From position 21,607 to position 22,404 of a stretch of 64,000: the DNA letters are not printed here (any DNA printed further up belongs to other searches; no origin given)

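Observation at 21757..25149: Translationally coupled TPR / 97-aa / soluble MCP-signalling-domain / GAF operon with no CheA or CheW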

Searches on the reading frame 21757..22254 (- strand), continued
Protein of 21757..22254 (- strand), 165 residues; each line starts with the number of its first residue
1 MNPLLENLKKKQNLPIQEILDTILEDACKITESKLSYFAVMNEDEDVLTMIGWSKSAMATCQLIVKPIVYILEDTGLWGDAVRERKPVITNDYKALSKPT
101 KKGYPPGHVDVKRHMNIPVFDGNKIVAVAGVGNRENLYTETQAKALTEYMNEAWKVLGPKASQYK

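Call 48: predict_structure(alignment_id=A1)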
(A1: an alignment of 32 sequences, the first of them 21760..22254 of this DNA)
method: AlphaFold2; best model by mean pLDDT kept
length: 165 residues; sequences in the alignment: 32
mean_pLDDT: 88.4   pTM: 0.86
mean pLDDT of the five models: 88.4, 87.0, 86.5, 85.7, 85.6
residues with pLDDT >= 90: 112; 70-90: 34; 50-70: 17; < 50: 2
segments of 3 or more residues with pLDDT < 50: none
pLDDT, mean of each block of 10 residues (from residue 1): 92 95 97 95 93 80 71 85 95 73 57 94 96 96 98 97 87
secondary structure, 60 per line:
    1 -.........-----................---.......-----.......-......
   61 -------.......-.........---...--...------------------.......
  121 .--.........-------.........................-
elements in order: H2-10 H16-31 E35-41 E47-53 H55-60 E68-71 H76-84 E88-90 E114-121 E124-132 H140-164

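Call 52: fold_search(model_id=the predicted structure, library=pdb)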
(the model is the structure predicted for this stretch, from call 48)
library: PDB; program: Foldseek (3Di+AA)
matches with E <= 10: 1270; with E <= 0.001: 374
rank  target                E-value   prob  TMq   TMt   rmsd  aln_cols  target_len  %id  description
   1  1mc0                  1.3e-08  1.00  0.79  0.40   3.2       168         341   12  Regulatory Segment of Mouse 3',5'-Cyclic Nucleotide Phosphodiesterase 2A, Containing the GAF A and GAF B Domains (released 2002-10-02)
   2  9cxh_B                1.5e-08  1.00  0.74  0.18   4.0       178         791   17  Structure of PDE6C in complex with the rod inhibitory p gamma subunit in the presence of cGMP (released 2024-12-18)
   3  8ugs_B                1.8e-08  1.00  0.70  0.17   4.6       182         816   19  Cryo-EM structure of bovine phosphodiesterase 6 bound to cGMP (released 2024-01-17)
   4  6mzb_B                2.0e-08  1.00  0.75  0.18   3.9       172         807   20  Cryo-EM structure of phosphodiesterase 6 (released 2019-03-06)
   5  8ugb_B                2.1e-08  1.00  0.71  0.17   4.4       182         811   19  Cryo-EM structure of bovine phosphodiesterase 6 bound to udenafil (released 2024-01-17)
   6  2w3h_A                2.1e-08  1.00  0.63  0.69   5.1       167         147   13  Cyanide bound structure of the first GAF domain of Mycobacterium tuberculosis DosS (released 2009-03-10)
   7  8ufi_B                2.9e-08  1.00  0.71  0.17   4.6       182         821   19  Cryo-EM structure of bovine phosphodiesterase 6 (released 2024-01-17)
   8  9cxh_A                3.8e-08  1.00  0.72  0.17   3.9       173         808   16  Structure of PDE6C in complex with the rod inhibitory p gamma subunit in the presence of cGMP (released 2024-12-18)
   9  2y8h_B                3.8e-08  1.00  0.63  0.69   5.2       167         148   14  STRUCTURE OF THE FIRST GAF DOMAIN E87G MUTANT OF MYCOBACTERIUM TUBERCULOSIS DOSS (released 2011-02-23)
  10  8ulg_B                4.0e-08  1.00  0.71  0.17   4.5       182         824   17  Cryo-EM structure of bovine phosphodiesterase 6 bound to IBMX (released 2024-01-17)
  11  3dba_A                4.3e-08  1.00  0.69  0.67   4.0       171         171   16  Crystal structure of the cGMP-bound GAF a domain from the photoreceptor phosphodiesterase 6C (released 2008-07-01)
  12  9cxi_A                5.9e-08  1.00  0.72  0.18   4.1       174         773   16  Structure of PDE6C in complex with the rod inhibitory p gamma subunit in the absence of added cGMP (released 2024-12-18)
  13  8ulg_A                6.7e-08  1.00  0.64  0.15   4.6       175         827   17  Cryo-EM structure of bovine phosphodiesterase 6 bound to IBMX (released 2024-01-17)
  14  9cxg_B                7.2e-08  1.00  0.75  0.19   3.8       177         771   16  Structure of PDE6C in complex with inhibitory cone p gamma in the presence of cGMP (released 2024-12-18)
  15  3ibj_B                7.6e-08  1.00  0.78  0.22   3.1       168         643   14  X-ray structure of PDE2A (released 2009-10-27)
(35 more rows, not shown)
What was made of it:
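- On GAF domain (PF13185 GAF_2): Foldseek matches PDE2A, PDE6, DosS/DosT, PtsP and Lcd1 GAF domains, with query-normalised TM-score 0.6-0.8 at 12-20% identity (calls 48, 52).
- Closest known: Fused GAF-MCP chemoreceptors. Same: A GAF fold used as the cytoplasmic input of an MCP output (call 52).
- Fused GAF-MCP proteins exist: PDB 3OOV appears among the structural neighbours of the GAF model (call 52).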

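Call 60: search_protein_families(library=pfam, proteins=[L034:9299-11110:+, L034:14225-15688:-, L043:9442-10848:+, L043:10845-12269:+, L040:10533-12167:+, L019:1066-2268:-], max_evalue=0.001)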
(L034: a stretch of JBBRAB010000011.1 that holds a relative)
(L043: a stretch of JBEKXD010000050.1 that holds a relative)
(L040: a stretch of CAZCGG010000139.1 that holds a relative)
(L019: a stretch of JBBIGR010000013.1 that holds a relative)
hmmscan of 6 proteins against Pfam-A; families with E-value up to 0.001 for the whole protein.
L034:9299-11110:+ (603 aa): 1 family
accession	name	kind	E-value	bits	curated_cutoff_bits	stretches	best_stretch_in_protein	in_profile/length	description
PF14559.12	TPR_19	-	0.00036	21.2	25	1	527-566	7-46/68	Tetratricopeptide repeat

L034:14225-15688:- (487 aa): 0 families

L043:9442-10848:+ (468 aa): 1 family
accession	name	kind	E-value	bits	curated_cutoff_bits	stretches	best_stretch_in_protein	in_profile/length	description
PF00148.24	Oxidored_nitro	-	3.2e-87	293.5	28.6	1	37-442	1-398/399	Nitrogenase component 1 type Oxidoreductase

L043:10845-12269:+ (474 aa): 1 family
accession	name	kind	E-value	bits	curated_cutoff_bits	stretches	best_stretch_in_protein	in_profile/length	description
PF00148.24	Oxidored_nitro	-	4e-92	309.6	28.6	1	28-436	4-398/399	Nitrogenase component 1 type Oxidoreductase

L040:10533-12167:+ (544 aa): 8 families
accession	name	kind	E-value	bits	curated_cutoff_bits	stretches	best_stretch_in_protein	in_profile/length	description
PF02518.31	HATPase_c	-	6.2e-29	101.1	26.4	1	430-539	2-110/111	Histidine kinase-, DNA gyrase B-, and HSP90-like ATPase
PF00072.30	Response_reg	-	1.1e-16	61.4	30.2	1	53-171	1-110/111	Response regulator receiver domain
PF00512.31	HisKA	-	7.2e-16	58.4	26.9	1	316-382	2-65/66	His Kinase A (phospho-acceptor) domain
PF00989.32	PAS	-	1e-13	51.7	22.6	1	199-306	4-113/113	PAS fold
PF08448.16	PAS_4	-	1e-11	45.5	23.1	1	203-310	2-109/110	PAS fold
PF13188.13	PAS_8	-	4.6e-07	29.9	21.8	1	199-245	4-48/65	PAS domain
PF13426.13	PAS_9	-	9.1e-06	26.3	27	1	207-308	2-103/103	PAS domain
PF12860.13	PAS_7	-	3.9e-05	24.2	27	1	204-311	3-112/115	PAS fold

L019:1066-2268:- (400 aa): 3 families
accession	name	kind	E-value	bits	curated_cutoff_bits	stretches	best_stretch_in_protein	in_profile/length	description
PF00722.28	Glyco_hydro_16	-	3.7e-16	59.5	22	1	95-236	19-140/175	Glycosyl hydrolases family 16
PF13860.13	FlgD_ig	-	3.4e-11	43.4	27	1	321-388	8-77/79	FlgD Ig-like domain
PF03935.22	SKN1_KRE6_Sbg1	-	4.8e-08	32.3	30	1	199-296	354-452/501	Beta-glucan synthesis-associated protein SKN1/KRE6/Sbg1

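Call 62: find_encoding_contigs(protein=P0139, flank=3000, max_places=3)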
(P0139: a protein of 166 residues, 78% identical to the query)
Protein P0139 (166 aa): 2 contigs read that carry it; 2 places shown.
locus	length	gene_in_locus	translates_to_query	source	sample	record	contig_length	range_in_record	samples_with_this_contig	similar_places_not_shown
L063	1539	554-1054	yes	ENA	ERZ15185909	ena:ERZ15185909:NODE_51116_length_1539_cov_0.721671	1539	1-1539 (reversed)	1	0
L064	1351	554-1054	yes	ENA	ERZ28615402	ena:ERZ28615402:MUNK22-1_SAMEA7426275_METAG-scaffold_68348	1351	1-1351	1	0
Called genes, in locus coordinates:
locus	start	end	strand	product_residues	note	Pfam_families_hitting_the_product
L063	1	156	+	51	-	?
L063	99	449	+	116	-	-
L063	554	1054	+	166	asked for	PF13185:GAF_2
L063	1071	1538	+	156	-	?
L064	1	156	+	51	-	?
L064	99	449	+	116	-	-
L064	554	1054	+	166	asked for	PF13185:GAF_2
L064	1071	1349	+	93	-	?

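Call 63: find_encoding_contigs(protein=P0141, flank=3000, max_places=3)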
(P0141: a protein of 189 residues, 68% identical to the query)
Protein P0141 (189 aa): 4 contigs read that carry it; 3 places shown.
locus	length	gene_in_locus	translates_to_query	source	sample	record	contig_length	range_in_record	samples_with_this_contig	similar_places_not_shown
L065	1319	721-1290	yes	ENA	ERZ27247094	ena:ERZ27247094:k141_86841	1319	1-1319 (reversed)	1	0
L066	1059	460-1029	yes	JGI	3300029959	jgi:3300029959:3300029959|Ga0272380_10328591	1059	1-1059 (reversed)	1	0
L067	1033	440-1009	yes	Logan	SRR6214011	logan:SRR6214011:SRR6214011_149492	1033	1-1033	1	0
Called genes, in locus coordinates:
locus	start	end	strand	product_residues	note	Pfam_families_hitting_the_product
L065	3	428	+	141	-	?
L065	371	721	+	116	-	-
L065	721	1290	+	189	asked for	PF13185:GAF_2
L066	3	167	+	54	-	?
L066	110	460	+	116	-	-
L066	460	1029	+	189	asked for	PF13185:GAF_2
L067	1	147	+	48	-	?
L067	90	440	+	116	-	-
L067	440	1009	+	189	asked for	PF13185:GAF_2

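Call 72: search_protein_families(library=padloc, proteins=[window:21757-22254:-], max_evalue=0.01)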
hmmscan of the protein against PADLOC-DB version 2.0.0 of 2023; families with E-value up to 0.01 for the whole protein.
window:21757-22254:- (165 aa): 0 families
